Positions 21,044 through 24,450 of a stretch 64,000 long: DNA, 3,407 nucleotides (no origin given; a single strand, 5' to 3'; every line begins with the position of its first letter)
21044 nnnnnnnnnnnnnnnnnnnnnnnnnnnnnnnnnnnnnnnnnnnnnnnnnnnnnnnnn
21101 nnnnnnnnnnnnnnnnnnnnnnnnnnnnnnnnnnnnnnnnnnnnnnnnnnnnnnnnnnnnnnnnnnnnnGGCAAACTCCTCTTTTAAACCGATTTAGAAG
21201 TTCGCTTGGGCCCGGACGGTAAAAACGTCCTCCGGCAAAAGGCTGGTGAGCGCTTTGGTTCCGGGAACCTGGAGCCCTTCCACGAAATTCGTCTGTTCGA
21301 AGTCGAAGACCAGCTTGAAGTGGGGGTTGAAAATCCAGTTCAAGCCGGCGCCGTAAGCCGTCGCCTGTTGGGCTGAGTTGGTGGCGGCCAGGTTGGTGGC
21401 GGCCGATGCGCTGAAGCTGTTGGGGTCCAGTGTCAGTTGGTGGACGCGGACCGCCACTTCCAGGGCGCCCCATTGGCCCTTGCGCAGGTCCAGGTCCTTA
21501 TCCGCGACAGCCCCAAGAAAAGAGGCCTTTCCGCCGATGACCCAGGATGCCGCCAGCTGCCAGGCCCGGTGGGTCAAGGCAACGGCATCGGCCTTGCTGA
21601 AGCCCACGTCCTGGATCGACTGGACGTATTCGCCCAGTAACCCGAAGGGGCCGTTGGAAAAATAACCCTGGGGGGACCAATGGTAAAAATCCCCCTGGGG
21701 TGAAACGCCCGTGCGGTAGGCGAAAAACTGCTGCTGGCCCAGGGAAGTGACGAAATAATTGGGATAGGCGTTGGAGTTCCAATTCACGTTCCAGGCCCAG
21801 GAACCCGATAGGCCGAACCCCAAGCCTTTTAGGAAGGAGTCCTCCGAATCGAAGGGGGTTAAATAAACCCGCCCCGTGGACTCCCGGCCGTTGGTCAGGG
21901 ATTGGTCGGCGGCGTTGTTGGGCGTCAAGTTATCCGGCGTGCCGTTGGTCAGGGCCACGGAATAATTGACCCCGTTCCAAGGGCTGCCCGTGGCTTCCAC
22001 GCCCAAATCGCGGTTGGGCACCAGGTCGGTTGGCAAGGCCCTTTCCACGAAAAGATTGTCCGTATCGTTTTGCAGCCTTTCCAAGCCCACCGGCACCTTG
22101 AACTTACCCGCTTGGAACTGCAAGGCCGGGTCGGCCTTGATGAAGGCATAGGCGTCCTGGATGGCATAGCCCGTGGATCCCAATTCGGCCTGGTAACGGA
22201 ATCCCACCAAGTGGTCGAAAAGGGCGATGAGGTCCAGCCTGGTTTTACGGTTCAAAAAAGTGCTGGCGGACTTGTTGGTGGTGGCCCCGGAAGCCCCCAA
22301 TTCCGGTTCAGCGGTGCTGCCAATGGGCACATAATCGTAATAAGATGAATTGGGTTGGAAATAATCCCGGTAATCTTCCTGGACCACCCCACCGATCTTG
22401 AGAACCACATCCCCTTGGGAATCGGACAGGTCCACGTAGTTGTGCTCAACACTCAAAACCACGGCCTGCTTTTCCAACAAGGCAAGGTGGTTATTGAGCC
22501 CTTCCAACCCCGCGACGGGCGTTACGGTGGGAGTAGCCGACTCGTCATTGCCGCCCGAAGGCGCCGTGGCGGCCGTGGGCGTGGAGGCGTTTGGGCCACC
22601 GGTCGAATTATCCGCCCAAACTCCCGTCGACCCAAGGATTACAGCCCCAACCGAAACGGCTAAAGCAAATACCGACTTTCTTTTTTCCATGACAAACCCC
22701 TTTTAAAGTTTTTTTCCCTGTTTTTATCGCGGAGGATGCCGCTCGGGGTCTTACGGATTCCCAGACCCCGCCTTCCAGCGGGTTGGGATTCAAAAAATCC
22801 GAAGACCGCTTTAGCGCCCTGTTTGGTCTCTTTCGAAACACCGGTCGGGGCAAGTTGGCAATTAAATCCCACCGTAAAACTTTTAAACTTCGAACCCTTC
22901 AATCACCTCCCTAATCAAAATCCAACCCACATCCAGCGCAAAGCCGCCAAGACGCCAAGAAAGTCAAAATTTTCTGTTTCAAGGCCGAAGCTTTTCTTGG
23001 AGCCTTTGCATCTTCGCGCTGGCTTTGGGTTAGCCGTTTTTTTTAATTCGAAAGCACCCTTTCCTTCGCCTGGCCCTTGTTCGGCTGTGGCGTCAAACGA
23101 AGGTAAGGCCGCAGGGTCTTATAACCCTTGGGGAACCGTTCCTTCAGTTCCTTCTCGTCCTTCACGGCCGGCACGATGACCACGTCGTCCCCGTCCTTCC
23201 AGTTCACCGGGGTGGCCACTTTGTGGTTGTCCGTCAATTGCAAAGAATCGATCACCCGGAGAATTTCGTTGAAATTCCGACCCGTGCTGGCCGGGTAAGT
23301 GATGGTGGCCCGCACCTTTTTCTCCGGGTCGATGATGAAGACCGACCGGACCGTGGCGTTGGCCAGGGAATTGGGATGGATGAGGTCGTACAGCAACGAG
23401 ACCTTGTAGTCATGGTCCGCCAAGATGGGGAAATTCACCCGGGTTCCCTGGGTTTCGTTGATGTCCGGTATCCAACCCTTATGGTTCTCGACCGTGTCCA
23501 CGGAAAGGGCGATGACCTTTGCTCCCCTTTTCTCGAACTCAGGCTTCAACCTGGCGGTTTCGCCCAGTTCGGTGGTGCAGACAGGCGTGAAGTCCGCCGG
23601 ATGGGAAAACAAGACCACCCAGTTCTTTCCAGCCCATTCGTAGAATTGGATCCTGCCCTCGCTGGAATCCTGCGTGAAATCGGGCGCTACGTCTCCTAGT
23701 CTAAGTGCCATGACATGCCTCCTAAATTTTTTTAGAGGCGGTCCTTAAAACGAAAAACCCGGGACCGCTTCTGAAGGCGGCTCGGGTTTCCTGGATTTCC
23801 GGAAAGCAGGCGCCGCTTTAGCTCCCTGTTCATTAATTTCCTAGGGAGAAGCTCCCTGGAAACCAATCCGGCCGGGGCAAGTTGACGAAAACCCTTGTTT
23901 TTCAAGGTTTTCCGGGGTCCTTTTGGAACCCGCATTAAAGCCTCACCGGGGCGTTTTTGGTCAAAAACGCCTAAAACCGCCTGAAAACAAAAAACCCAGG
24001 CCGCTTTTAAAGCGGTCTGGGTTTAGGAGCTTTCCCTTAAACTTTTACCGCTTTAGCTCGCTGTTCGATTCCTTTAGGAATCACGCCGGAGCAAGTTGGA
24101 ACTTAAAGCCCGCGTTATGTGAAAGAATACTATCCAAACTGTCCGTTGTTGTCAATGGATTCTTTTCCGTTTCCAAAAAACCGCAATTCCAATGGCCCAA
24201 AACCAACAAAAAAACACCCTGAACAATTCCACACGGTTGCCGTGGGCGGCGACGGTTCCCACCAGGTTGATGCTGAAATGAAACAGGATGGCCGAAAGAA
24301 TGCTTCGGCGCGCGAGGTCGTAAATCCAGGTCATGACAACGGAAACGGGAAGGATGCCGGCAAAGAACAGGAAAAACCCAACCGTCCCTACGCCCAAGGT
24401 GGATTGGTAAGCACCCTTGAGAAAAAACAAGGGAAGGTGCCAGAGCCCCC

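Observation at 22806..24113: Three copies of a conserved two-box element flanking the peroxiredoxin and porin genes, two coupled to strong terminators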

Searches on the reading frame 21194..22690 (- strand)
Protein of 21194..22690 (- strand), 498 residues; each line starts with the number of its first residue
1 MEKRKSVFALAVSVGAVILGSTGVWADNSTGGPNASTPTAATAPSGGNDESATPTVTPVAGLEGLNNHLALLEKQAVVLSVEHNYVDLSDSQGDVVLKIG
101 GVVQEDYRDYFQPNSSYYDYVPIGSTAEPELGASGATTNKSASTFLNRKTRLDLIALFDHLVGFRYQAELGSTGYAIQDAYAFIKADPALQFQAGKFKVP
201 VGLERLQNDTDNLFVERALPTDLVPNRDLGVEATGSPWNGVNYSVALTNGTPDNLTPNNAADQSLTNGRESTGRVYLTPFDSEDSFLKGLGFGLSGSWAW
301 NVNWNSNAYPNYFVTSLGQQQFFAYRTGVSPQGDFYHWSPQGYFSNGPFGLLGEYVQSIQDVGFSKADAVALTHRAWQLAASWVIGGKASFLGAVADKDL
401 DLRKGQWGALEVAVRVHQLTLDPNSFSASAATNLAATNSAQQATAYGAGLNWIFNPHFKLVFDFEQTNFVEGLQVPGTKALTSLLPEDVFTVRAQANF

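Call 10: search_protein_families(library=pfam, proteins=[window:21194-22690:-])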
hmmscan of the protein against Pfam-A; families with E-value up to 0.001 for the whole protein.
window:21194-22690:- (498 aa): 1 family
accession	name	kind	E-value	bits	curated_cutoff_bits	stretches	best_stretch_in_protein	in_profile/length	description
PF07396.17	Porin_O_P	-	3.8e-17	63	20.9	1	137-464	19-341/370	Phosphate-selective porin O and P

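Call 13: search_protein_families(library=ncbifam, proteins=[window:21194-22690:-])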
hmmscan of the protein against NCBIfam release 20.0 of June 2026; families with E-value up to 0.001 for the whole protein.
window:21194-22690:- (498 aa): 1 family
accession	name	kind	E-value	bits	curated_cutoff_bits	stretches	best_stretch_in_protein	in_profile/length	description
NF040900.1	porin_ExtI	equivalog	4e-05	22.6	150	1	171-286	109-222/403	selenite/tellurite reduction operon porin ExtI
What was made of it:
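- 16976..22690 (-): Controlled operon: OprO/P-type porin (21194-22690), sulfate-binding protein Sbp (20150-21169), HPr-like protein (19764-20090), CysT (18937-19785), CysW (18019-18927), CysA (16976-18022). calls 10, 13.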

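Call 15: find_homologous_proteins(query=window:21194-22690:-)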
Query window:21194-22690:- (498 aa): 1441 proteins with E <= 0.001 among 8000 candidates; the best 120 are listed.
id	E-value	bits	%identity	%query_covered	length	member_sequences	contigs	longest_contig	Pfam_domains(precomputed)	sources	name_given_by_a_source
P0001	0.0e+0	1125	100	100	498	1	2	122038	PF07396.18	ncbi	-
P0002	3.1e-265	899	80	99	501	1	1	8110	PF07396.18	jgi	jgi:phosphate-selective porin OprO and OprP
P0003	4.8e-264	895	80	100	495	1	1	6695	PF07396.18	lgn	-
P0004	1.1e-256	870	77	100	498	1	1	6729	PF07396.18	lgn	-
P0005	1.0e-247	841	75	100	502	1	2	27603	PF07396.18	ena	-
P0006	3.9e-234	796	78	90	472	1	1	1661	PF07396.18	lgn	-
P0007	1.6e-227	774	76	88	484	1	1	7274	PF07396.18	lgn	-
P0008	8.7e-223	759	69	99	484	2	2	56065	PF07396.18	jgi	jgi:phosphate-selective porin OprO/OprP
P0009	3.3e-221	753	75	90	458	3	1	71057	PF07396.18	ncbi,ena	-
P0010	8.4e-221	752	69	100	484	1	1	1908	PF07396.18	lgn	-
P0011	3.4e-215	734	71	90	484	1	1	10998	PF07396.18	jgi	jgi:phosphate-selective porin OprO/OprP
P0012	1.2e-207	709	70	92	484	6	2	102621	PF07396.18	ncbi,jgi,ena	jgi:phosphate-selective porin OprO/OprP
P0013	3.7e-205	700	70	90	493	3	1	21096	PF07396.18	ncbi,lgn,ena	-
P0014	5.3e-205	700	66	100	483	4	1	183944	PF07396.18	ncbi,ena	-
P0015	3.7e-200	684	72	85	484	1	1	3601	PF07396.18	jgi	jgi:phosphate-selective porin OprO and OprP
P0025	3.5e-144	499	63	79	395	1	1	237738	PF07396.18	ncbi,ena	-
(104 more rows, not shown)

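Call 16: find_encoding_contigs(protein=P0014, flank=10000, max_places=2)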
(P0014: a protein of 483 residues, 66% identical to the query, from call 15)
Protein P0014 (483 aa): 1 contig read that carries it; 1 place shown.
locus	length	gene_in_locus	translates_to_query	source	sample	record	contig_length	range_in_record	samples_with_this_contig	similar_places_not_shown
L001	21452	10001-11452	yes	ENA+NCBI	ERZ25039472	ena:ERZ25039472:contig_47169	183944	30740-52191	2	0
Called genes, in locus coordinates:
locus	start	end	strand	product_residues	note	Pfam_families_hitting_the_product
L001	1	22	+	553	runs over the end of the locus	PF01266:DAO (faint), PF03486:HI0933_like (faint), PF05834:Lycopene_cycl (faint), PF07992:Pyr_redox_2, PF13738:Pyr_redox_3, PF00070:Pyr_redox, PF02852:Pyr_redox_dim, PF00581:Rhodanese, +2 more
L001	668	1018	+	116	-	-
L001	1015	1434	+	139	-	-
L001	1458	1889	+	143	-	-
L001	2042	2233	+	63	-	-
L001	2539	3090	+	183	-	PF08327:AHSA1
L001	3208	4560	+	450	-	-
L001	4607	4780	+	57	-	-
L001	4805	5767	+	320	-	-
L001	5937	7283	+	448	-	PF02195:ParB_N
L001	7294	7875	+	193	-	-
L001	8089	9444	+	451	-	-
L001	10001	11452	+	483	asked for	PF07396:Porin_O_P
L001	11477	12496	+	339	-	PF13531:SBP_bac_11, PF01547:SBP_bac_1, PF13343:SBP_bac_6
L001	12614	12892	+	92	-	PF00381:PTS-HPr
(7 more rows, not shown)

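Call 17: find_encoding_contigs(protein=P0012, flank=10000, max_places=2)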
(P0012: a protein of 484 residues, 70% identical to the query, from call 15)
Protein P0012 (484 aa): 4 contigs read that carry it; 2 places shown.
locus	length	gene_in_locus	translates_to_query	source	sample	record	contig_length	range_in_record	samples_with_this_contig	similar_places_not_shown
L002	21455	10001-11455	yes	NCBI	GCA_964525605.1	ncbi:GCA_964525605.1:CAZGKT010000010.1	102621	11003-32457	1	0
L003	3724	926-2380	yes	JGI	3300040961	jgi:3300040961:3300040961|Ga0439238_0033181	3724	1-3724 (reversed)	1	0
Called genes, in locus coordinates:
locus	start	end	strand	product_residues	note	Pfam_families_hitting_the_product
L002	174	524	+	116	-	-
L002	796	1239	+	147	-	PF02635:DsrE (weak)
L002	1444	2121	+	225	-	PF01618:MotA_ExbB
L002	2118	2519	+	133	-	PF02472:ExbD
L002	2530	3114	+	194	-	PF03544:TonB_C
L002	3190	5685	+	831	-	PF07715:Plug, PF25183:OMP_b-brl_4 (faint), PF00593:TonB_dep_Rec_b-barrel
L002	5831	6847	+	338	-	PF01547:SBP_bac_1, PF13531:SBP_bac_11, PF13416:SBP_bac_8, PF13343:SBP_bac_6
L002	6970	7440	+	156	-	PF07883:Cupin_2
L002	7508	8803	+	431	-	PF01053:Cys_Met_Meta_PP, PF00155:Aminotran_1_2, PF00266:Aminotran_5 (faint), PF01041:DegT_DnrJ_EryC1 (weak)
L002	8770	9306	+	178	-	PF02629:CoA_binding (weak), PF13380:CoA_binding_2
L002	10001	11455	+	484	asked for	PF07396:Porin_O_P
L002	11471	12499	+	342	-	PF01547:SBP_bac_1, PF13531:SBP_bac_11, PF13343:SBP_bac_6 (weak)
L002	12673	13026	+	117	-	PF00381:PTS-HPr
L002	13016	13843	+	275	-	PF00528:BPD_transp_1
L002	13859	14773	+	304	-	PF00528:BPD_transp_1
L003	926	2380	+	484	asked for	PF07396:Porin_O_P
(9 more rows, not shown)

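Call 18: find_encoding_contigs(protein=P0025, flank=10000, max_places=2)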
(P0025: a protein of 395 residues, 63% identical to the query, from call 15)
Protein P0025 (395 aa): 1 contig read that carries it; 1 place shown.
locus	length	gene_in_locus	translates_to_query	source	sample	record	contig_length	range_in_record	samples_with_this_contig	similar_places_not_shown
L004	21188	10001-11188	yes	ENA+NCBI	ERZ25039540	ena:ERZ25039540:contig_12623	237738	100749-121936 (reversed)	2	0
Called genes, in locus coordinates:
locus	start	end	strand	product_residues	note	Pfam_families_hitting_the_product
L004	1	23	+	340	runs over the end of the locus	PF00291:PALP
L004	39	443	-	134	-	PF01894:YjbQ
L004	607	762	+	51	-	-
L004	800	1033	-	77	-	PF13560:HTH_31 (weak), PF12844:HTH_19 (weak), PF01381:HTH_3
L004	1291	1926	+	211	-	PF01323:DSBA, PF13462:Thioredoxin_4 (faint)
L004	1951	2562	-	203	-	PF06175:MiaE, PF02915:Rubrerythrin (weak)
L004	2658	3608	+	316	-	PF03631:Virul_fac_BrkB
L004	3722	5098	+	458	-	-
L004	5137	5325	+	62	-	-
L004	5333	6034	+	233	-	PF00899:ThiF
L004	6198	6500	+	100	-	-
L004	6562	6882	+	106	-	-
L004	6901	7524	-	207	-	PF00578:AhpC-TSA, PF08534:Redoxin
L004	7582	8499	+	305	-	PF02517:Rce1-like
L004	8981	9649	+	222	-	PF00578:AhpC-TSA, PF08534:Redoxin, PF10417:1-cysPrx_C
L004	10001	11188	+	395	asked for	PF07396:Porin_O_P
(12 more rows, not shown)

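Call 84: find_encoding_contigs(protein=P0001, flank=500, max_places=2)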
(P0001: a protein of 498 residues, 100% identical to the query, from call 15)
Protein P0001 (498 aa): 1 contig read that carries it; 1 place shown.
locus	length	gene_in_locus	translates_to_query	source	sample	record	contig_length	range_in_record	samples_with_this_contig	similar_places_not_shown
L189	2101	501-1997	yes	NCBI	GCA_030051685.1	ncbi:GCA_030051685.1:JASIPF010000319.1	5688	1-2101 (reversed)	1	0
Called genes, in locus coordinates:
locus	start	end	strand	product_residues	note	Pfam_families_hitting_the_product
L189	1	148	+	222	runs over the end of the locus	PF00578:AhpC-TSA, PF08534:Redoxin, PF10417:1-cysPrx_C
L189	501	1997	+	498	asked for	PF07396:Porin_O_P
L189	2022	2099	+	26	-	?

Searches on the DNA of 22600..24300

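Call 4: search_rna_families(source=window, start=22600, end=24300, threshold=evalue, max_evalue=10, show_alignments=3)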
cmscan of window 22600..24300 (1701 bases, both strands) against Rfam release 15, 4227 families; matches with E-value up to 10: 9.
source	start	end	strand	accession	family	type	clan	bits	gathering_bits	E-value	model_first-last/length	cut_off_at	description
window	23984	24031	+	RF02416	TCV_H4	Cis-reg;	-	23.7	50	0.22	1-51/51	no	Turnip crinkle virus 3'UTR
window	23992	24119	-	RF01408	sraL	Gene; sRNA;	-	19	39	0.17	1-142/142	no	sraL Hfq binding RNA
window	23995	24022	+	RF01610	ceN104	Gene; snRNA; snoRNA; HACA-box;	-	17.7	65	5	105-132/153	no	Caenorhabditis snoRNA ceN104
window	22935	23020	-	RF03912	mir-4659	Gene; miRNA;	-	17.6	92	3.8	1-73/73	no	mir-4659 microRNA precursor family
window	23985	24018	+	RF00513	Trp_leader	Cis-reg; leader;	-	16.6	41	4.1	60-93/100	no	Tryptophan operon leader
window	23381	23473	+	RF03975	mir-5881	Gene; miRNA;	-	15.5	87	5.4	1-67/67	no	mir-5881 microRNA precursor family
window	23510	23561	+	RF02224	sX5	Gene; sRNA;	-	15.1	50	4.8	1-49/49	no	Xanthomonadaceae sRNA sX5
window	23701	23734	-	RF00114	S15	Cis-reg; leader;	CL00121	12.4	39.5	9.3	38-71/117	no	Ribosomal S15 leader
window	23650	23718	-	RF01142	sR19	Gene; snRNA; snoRNA; CD-box;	-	11.7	45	9.6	1-63/63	no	Small nucleolar RNA sR19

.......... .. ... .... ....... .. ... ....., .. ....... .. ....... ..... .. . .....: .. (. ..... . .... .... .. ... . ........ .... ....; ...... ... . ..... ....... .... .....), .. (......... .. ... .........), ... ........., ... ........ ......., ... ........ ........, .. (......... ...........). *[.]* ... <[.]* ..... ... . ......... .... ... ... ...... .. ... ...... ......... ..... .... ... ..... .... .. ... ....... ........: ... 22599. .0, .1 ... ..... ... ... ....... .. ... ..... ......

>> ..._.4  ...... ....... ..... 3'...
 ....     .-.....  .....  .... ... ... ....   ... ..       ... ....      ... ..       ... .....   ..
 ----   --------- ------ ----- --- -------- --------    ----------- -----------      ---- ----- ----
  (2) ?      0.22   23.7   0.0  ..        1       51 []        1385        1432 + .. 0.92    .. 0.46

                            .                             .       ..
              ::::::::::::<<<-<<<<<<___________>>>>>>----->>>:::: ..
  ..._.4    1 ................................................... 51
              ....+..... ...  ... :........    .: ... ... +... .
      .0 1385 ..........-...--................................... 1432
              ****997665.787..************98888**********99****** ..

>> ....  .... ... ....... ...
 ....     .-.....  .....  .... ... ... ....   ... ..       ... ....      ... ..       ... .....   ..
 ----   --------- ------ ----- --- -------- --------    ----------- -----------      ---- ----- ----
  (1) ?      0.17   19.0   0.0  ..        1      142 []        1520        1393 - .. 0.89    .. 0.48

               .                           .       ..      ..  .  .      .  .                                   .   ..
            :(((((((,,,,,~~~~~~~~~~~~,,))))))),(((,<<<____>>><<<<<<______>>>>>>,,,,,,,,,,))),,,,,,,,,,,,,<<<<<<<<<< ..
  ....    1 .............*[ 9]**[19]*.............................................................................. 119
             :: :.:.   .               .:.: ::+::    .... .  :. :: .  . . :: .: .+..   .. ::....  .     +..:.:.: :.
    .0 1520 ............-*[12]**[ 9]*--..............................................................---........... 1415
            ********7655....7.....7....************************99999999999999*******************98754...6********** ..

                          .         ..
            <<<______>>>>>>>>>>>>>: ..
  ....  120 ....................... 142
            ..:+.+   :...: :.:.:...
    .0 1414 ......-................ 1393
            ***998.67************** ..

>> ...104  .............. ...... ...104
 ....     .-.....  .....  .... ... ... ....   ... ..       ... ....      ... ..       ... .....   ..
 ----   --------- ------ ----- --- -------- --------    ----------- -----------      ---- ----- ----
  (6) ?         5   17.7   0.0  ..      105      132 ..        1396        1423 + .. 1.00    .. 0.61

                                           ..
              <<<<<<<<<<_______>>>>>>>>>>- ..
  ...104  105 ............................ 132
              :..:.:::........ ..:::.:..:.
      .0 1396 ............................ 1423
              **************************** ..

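Call 41: search_rna_families(source=window, start=24040, end=24125, threshold=evalue, max_evalue=10, show_alignments=3)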
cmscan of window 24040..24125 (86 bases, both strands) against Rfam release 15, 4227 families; matches with E-value up to 10: 2.
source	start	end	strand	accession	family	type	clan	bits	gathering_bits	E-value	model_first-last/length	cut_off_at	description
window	24061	24086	+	RF01338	CRISPR-DR25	Gene; CRISPR;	CL00014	12.3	36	6.2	1-25/25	no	CRISPR RNA direct repeat element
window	24079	24120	+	RF00700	mir-375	Gene; miRNA;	-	9.9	46.7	9.4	1-67/67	no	mir-375 microRNA precursor family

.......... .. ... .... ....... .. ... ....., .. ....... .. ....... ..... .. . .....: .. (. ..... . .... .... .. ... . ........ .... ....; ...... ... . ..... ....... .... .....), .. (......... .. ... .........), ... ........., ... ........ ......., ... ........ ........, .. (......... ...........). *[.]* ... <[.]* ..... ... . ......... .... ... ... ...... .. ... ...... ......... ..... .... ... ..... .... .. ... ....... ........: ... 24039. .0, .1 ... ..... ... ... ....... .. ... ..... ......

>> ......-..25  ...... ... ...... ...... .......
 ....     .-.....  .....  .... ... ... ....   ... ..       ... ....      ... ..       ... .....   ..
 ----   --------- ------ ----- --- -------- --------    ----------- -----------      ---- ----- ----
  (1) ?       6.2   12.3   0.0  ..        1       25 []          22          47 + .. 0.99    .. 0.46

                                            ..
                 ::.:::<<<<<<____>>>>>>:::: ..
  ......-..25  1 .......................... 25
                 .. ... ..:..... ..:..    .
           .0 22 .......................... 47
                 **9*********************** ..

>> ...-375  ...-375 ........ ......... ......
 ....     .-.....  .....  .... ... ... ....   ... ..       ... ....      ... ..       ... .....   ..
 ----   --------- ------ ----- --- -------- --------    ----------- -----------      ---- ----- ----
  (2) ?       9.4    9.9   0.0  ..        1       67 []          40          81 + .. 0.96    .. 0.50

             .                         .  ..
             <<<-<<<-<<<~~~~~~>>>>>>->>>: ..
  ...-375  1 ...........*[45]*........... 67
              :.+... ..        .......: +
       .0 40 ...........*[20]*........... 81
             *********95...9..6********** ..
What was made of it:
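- On T-box leader: No Rfam hit (calls 4, 41).
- No T-box or other leader family matches (calls 4, 41).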

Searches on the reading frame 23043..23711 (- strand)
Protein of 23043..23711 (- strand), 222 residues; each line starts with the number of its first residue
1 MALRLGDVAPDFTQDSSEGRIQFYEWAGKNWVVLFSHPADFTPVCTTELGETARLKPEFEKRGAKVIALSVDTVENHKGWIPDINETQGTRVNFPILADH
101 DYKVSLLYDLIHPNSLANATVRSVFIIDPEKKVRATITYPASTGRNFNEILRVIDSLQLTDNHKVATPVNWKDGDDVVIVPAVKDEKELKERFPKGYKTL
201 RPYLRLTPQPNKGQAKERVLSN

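Call 10: search_protein_families(library=pfam, proteins=[window:23043-23711:-])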
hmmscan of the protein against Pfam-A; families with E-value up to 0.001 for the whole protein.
window:23043-23711:- (222 aa): 3 families
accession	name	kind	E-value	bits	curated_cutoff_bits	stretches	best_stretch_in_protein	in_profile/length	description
PF00578.27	AhpC-TSA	-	8.3e-32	110.2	26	1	6-135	2-123/124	AhpC/TSA family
PF08534.16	Redoxin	-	9.9e-16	58.3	26.6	1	6-150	3-144/148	Redoxin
PF10417.14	1-cysPrx_C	-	1.7e-10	41.2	21.1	1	156-192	1-37/41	C-terminal domain of 1-Cys peroxiredoxin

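Call 13: search_protein_families(library=ncbifam, proteins=[window:23043-23711:-])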
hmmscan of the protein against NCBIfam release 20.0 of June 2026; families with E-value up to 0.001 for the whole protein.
window:23043-23711:- (222 aa): 10 families
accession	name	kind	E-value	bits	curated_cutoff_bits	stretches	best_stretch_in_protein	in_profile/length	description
NF009668.0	PRK13189.1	equivalog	6.7e-63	211.9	211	1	3-194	10-203/224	peroxiredoxin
NF009669.0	PRK13190.1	equivalog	2.7e-58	196.5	261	1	1-192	1-190/203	putative peroxiredoxin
NF009670.0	PRK13191.1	equivalog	2e-44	151.7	374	1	5-199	9-205/215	putative peroxiredoxin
NF010122.0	PRK13599.1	equivalog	1.7e-40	138.7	456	1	25-193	30-199/220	peroxiredoxin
NF040737.1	peroxi_PrxU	equivalog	1.5e-28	100.1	270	1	3-178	36-215/233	thioredoxin-dependent peroxiredoxin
TIGR03137.1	AhpC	equivalog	2e-22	79.9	272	1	30-177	32-176/187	alkyl hydroperoxide reductase subunit C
NF011576.0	PRK15000.1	subfamily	6.4e-21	75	301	1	22-177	27-181/200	peroxiredoxin C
NF053650.1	PerredPrxQDein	equivalog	2.8e-08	33.9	260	1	10-133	2-122/148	thioredoxin-dependent peroxiredoxin PrxQ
NF006960.0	PRK09437.1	equivalog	6.5e-08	32.6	140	1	2-108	3-103/156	thioredoxin-dependent thiol peroxidase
NF002854.0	PRK03147.1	subfamily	1.2e-07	31.8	170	1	3-153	36-171/176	thiol-disulfide oxidoreductase ResA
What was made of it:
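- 23043..23723 (-): 1-Cys peroxiredoxin gene, with SD AGGAGG at 23718-23723 and start codon at 23711. Pfam AhpC-TSA + 1-cysPrx_C (call 10); NCBIfam peroxiredoxin (call 13).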
